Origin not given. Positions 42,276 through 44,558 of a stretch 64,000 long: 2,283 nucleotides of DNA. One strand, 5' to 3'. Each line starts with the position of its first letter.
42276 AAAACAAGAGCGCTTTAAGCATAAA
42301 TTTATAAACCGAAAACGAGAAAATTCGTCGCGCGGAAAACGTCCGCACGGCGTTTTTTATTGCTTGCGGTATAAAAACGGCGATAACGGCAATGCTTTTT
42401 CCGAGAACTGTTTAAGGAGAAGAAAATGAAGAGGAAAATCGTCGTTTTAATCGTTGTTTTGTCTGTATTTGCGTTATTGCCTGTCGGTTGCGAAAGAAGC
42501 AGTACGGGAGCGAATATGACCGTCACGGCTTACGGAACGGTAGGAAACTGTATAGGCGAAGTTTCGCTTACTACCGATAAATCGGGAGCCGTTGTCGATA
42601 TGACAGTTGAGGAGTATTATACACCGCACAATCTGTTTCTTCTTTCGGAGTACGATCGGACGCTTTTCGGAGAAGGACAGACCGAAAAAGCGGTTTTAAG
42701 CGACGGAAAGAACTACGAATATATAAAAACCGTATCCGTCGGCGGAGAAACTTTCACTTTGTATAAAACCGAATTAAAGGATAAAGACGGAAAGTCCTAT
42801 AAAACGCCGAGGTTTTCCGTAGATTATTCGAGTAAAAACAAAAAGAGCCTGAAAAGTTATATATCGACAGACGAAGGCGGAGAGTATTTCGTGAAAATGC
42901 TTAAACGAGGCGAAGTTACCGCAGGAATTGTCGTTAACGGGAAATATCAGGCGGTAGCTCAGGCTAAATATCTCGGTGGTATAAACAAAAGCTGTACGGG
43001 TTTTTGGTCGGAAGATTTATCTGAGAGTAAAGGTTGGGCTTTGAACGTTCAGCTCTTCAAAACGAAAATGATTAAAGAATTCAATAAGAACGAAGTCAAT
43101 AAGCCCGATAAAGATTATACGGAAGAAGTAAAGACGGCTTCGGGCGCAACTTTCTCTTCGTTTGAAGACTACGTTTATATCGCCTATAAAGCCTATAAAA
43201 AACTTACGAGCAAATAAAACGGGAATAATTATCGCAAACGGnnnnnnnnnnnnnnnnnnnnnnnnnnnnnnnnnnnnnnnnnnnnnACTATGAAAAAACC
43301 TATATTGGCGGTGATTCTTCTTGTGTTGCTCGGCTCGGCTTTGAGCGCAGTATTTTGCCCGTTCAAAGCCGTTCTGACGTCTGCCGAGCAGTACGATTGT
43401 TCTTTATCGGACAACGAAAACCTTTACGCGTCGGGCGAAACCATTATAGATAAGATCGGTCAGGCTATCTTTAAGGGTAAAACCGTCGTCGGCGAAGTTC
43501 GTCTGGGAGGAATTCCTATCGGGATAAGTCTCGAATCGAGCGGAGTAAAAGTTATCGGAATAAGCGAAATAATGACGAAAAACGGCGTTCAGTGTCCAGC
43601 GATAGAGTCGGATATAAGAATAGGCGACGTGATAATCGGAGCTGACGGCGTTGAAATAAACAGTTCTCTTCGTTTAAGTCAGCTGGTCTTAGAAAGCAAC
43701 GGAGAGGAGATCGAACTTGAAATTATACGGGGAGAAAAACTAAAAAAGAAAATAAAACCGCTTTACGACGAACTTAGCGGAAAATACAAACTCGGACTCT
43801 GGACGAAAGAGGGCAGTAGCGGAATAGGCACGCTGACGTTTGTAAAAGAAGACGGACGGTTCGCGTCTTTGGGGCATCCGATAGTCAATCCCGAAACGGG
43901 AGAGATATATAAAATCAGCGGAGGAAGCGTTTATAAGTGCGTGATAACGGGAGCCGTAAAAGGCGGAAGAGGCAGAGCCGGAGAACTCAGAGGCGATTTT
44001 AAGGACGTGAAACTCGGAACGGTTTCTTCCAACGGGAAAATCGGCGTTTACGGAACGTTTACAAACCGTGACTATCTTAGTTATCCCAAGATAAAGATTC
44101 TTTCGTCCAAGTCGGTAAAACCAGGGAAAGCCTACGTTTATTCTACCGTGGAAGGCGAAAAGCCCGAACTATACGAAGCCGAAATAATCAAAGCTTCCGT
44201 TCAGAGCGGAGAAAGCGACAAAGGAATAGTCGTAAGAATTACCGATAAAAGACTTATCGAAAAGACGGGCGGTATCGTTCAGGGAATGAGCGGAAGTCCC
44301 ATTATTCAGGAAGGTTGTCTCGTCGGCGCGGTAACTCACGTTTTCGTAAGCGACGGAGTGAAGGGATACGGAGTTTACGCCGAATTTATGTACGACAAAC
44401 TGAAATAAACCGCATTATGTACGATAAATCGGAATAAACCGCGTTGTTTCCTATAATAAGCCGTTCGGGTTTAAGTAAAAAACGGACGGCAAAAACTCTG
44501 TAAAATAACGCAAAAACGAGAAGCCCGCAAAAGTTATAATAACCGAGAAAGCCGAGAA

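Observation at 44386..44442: The spoIVB 3' terminus and stop are duplicated, with the same 24/28 all-transition pattern as rho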

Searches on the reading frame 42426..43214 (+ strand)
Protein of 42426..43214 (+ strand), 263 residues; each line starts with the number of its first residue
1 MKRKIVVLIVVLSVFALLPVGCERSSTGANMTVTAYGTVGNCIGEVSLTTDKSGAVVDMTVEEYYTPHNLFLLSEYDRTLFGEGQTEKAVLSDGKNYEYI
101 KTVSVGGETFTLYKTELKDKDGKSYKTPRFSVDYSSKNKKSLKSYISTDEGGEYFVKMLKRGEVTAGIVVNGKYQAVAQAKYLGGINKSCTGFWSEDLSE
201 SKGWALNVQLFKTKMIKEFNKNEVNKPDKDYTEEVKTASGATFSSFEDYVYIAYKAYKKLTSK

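Call 24: search_protein_families(library=ncbifam, proteins=[window:42426-43214:+], max_evalue=0.001)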
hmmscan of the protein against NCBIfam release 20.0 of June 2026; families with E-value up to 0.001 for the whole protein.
window:42426-43214:+ (263 aa): 0 families

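Call 39: search_protein_families(library=pfam, proteins=[window:42426-43214:+], max_evalue=0.1)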
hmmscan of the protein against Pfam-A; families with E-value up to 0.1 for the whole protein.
window:42426-43214:+ (263 aa): 1 family
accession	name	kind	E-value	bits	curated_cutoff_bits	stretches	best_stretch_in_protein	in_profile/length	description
PF18830.6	LPD16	-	0.084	13.1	27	0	85-132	3-49/82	Large polyvalent protein-associated domain 16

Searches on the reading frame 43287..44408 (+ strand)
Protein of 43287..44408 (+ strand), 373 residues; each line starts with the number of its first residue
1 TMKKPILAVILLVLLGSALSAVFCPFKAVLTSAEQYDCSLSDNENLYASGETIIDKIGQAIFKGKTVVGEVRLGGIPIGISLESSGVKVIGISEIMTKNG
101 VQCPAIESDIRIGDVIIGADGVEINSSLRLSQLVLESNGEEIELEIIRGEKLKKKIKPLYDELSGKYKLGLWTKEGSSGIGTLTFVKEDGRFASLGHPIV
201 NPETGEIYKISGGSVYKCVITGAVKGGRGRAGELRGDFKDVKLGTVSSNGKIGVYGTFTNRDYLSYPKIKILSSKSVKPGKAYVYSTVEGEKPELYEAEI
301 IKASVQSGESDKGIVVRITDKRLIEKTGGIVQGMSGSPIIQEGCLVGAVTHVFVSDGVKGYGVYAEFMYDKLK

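Call 11: find_related_loci(query=window:43287-44408:+, collection=genome_contigs, flank=3000)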
Query window:43287-44408:+ (373 aa) in genome_contigs; peptide patterns used: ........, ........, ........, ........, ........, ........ (x = any residue, [..] = any of these).
599 stretches matched a pattern (row limit reached: there are more); 2 encode a relative of the query (tblastn E <= 1e-3); 2 distinct loci.
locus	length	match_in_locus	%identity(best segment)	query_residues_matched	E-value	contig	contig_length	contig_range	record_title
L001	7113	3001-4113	78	2-373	0e+0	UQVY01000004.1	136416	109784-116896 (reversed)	uncultured Clostridiales bacterium isolate UMGS692 genome assembly, contig: NODE_8_length_136416_cov_9.932679, whole gen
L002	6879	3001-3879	47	71-368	3e-75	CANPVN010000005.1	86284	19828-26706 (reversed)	MAG: uncultured Clostridia bacterium isolate Lapin-001__bin17 genome assembly, contig: Lapin-001__NODE_391_length_86284_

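Call 13: find_homologous_proteins(query=window:43287-44408:+, max_evalue=1e-60)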
Query window:43287-44408:+ (373 aa): 1465 proteins with E <= 1e-60 among 8000 candidates; the best 120 are listed.
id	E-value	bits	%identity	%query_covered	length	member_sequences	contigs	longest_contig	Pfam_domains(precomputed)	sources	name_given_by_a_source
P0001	4.6e-234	794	100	100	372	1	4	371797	PF13180.13,PF05580.19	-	-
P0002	4.0e-181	620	78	100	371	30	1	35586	PF17820.8,PF13180.13,PF05580.19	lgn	-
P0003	1.2e-151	523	73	91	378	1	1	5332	PF13180.13,PF05580.19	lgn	-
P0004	4.1e-127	442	63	88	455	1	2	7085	PF14685.15,PF17820.8,PF00595.30,PF13180.13,PF05580.19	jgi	-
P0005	2.3e-118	414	56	99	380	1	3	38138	PF17820.8,PF13180.13,PF05580.19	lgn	-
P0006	1.4e-114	401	65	77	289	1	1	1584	PF14685.15,PF17820.8,PF13180.13,PF05580.19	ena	-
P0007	1.7e-110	388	58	85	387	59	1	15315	PF17820.8,PF13180.13,PF05580.19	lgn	-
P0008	3.3e-105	370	59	83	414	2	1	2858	PF13180.13,PF05580.19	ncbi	ncbi:MAG: SpoIVB peptidase S55 domain-containing protein, partial [Clostridia bacterium]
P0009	1.8e-92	328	49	97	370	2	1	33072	PF13180.13,PF05580.19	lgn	-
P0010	4.1e-92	327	50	86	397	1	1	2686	PF13180.13,PF05580.19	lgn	-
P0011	6.6e-92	327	48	99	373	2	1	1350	PF05580.19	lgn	-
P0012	2.4e-91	325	52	84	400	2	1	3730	PF13180.13,PF05580.19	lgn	-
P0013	6.4e-91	323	48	97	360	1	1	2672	PF17820.8,PF00595.30,PF13180.13,PF05580.19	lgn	-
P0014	4.7e-90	321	46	98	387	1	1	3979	PF13180.13,PF05580.19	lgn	-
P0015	2.2e-89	318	50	84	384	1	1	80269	PF13180.13,PF05580.19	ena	-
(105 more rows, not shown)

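Call 15: find_encoding_contigs(protein=P0001, flank=10000, max_places=10)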
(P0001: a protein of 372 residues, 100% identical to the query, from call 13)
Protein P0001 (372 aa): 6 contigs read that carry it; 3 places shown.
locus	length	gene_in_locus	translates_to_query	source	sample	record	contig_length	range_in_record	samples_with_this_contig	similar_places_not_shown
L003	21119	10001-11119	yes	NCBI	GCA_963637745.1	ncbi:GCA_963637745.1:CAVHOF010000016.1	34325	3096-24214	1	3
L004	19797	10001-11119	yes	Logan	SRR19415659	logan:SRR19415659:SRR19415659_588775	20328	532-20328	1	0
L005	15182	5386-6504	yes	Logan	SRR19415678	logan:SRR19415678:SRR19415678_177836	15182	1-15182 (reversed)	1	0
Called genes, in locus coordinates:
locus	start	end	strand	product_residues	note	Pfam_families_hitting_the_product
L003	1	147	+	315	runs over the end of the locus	-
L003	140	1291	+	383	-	PF00070:Pyr_redox (faint), PF00890:FAD_binding_2, PF01266:DAO (weak), PF03486:HI0933_like, PF07992:Pyr_redox_2 (weak), PF12831:FAD_oxidored, PF13450:NAD_binding_8, PF22780:HI0933_like_1st, +2 more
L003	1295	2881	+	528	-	PF07992:Pyr_redox_2 (faint), PF01266:DAO (faint), PF03486:HI0933_like (faint), PF21688:FAD-depend_C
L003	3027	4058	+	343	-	PF08240:ADH_N, PF16912:Glu_dehyd_C, PF00107:ADH_zinc_N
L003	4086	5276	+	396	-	PF00155:Aminotran_1_2, PF00464:SHMT (faint)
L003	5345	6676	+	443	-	PF07690:MFS_1, PF13347:MFS_2, PF12832:MFS_1_like, PF05977:MFS_3 (weak), PF07690:MFS_1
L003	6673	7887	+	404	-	PF01546:Peptidase_M20, PF07687:M20_dimer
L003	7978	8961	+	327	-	PF00135:COesterase, PF20434:BD-FAE, PF07859:Abhydrolase_3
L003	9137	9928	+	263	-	-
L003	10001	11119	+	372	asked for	PF13180:PDZ_2 (weak), PF05580:Peptidase_S55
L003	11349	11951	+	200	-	-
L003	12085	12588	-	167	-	PF00857:Isochorismatase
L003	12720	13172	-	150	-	PF08973:TM1506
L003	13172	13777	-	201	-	-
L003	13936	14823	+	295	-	PF02645:DegV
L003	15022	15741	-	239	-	PF01381:HTH_3, PF12844:HTH_19, PF13443:HTH_26, PF13560:HTH_31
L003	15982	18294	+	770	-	-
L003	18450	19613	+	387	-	PF13350:Y_phosphatase3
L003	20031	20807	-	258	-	PF08444:Gly_acyl_tr_C (weak), PF08445:FR47, PF12746:GNAT_acetyltran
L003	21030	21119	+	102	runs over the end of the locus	PF01740:STAS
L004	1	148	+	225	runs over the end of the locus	?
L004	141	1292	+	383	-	PF00070:Pyr_redox (faint), PF00890:FAD_binding_2, PF01266:DAO (weak), PF03486:HI0933_like, PF07992:Pyr_redox_2 (weak), PF12831:FAD_oxidored, PF13450:NAD_binding_8, PF22780:HI0933_like_1st, +2 more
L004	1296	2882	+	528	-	PF07992:Pyr_redox_2 (faint), PF01266:DAO (faint), PF03486:HI0933_like (faint), PF21688:FAD-depend_C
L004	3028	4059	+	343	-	PF08240:ADH_N, PF16912:Glu_dehyd_C, PF00107:ADH_zinc_N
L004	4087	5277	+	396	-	PF00155:Aminotran_1_2, PF00464:SHMT (faint)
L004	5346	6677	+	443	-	PF07690:MFS_1, PF13347:MFS_2, PF12832:MFS_1_like, PF05977:MFS_3 (weak), PF07690:MFS_1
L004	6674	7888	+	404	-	PF01546:Peptidase_M20, PF07687:M20_dimer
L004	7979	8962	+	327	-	PF00135:COesterase, PF20434:BD-FAE, PF07859:Abhydrolase_3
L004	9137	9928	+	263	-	-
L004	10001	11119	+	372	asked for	PF13180:PDZ_2 (weak), PF05580:Peptidase_S55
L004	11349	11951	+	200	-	-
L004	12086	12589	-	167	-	PF00857:Isochorismatase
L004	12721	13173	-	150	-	PF08973:TM1506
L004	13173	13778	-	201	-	-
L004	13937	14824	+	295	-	PF02645:DegV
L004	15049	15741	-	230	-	PF01381:HTH_3, PF12844:HTH_19, PF13443:HTH_26, PF13560:HTH_31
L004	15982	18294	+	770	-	-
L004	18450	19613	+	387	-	PF13350:Y_phosphatase3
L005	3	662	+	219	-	?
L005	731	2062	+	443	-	PF07690:MFS_1, PF13347:MFS_2, PF12832:MFS_1_like, PF05977:MFS_3 (weak), PF07690:MFS_1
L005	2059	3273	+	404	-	PF01546:Peptidase_M20, PF07687:M20_dimer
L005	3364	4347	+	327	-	PF00135:COesterase, PF20434:BD-FAE, PF07859:Abhydrolase_3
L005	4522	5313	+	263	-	-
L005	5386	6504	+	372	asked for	PF13180:PDZ_2 (weak), PF05580:Peptidase_S55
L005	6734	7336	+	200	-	-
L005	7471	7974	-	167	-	PF00857:Isochorismatase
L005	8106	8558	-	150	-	PF08973:TM1506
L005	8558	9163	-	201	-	-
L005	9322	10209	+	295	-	PF02645:DegV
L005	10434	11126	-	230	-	PF01381:HTH_3, PF12844:HTH_19, PF13443:HTH_26, PF13560:HTH_31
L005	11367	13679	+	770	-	-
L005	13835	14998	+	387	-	PF13350:Y_phosphatase3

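Call 16: find_encoding_contigs(protein=P0002, flank=3000, max_places=6)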
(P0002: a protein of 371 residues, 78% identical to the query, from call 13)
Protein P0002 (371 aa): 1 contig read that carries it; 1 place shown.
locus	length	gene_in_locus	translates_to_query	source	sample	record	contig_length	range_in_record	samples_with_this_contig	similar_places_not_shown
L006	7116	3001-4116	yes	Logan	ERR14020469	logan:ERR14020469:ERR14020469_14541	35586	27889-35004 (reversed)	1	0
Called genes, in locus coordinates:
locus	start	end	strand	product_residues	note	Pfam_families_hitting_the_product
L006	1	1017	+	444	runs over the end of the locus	PF02653:BPD_transp_2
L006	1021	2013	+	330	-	PF02653:BPD_transp_2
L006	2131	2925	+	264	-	-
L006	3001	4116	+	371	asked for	PF13180:PDZ_2 (weak), PF17820:PDZ_6 (weak), PF05580:Peptidase_S55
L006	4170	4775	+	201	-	-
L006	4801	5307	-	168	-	PF00857:Isochorismatase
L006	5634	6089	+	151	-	PF01316:Arg_repressor, PF02863:Arg_repressor_C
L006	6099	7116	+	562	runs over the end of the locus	PF02463:SMC_N, PF13476:AAA_23, PF13304:AAA_21 (faint)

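Call 17: find_encoding_contigs(protein=P0003, flank=3000, max_places=4)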
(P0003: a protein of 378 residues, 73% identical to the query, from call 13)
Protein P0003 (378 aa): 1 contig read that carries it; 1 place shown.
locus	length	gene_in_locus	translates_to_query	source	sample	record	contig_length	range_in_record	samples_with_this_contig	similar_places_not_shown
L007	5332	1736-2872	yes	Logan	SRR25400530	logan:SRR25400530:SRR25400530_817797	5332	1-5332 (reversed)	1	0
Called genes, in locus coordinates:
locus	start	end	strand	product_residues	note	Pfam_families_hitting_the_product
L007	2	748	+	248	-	?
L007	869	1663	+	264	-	-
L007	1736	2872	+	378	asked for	PF13180:PDZ_2 (weak), PF05580:Peptidase_S55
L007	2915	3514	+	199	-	-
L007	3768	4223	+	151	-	PF01316:Arg_repressor, PF02863:Arg_repressor_C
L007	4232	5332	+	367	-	?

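Call 24: search_protein_families(library=ncbifam, proteins=[window:43290-44405:+], max_evalue=0.001)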
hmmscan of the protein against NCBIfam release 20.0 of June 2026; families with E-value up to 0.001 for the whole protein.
window:43290-44405:+ (372 aa): 3 families
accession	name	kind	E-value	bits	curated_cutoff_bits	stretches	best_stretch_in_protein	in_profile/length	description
TIGR02860.1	spore_IV_B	equivalog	5.1e-90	302.3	305.25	1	69-369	90-397/402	SpoIVB peptidase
NF041521.1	HhoA_HhoB_HtrA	equivalog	0.00031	20.1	450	0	100-152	272-325/335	HhoA/HhoB/HtrA family serine endopeptidase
TIGR02037.1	degP_htrA_DO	subfamily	0.00073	18.6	416.2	1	101-152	269-321/434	Do family serine endopeptidase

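Call 39: search_protein_families(library=pfam, proteins=[window:43290-44405:+], max_evalue=0.1)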
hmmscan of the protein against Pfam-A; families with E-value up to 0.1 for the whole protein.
window:43290-44405:+ (372 aa): 6 families
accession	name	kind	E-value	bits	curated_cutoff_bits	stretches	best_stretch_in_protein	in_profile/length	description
PF05580.18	Peptidase_S55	-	1.2e-67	228.5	25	1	165-368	2-210/210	SpoIVB peptidase S55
PF13180.12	PDZ_2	-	9.7e-08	32.6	27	1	90-152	4-74/80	PDZ domain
PF17820.7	PDZ_6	-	0.00067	19.8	27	1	102-147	9-54/54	PDZ domain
PF13365.12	Trypsin_2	-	0.0067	17.6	27.6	1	256-346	59-143/144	Trypsin-like peptidase domain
PF00595.29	PDZ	-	0.012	16.4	23.2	1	73-145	8-80/81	PDZ domain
PF14685.13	PDZ_Tricorn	-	0.022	15.2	25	1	108-154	39-85/88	Tricorn protease PDZ domain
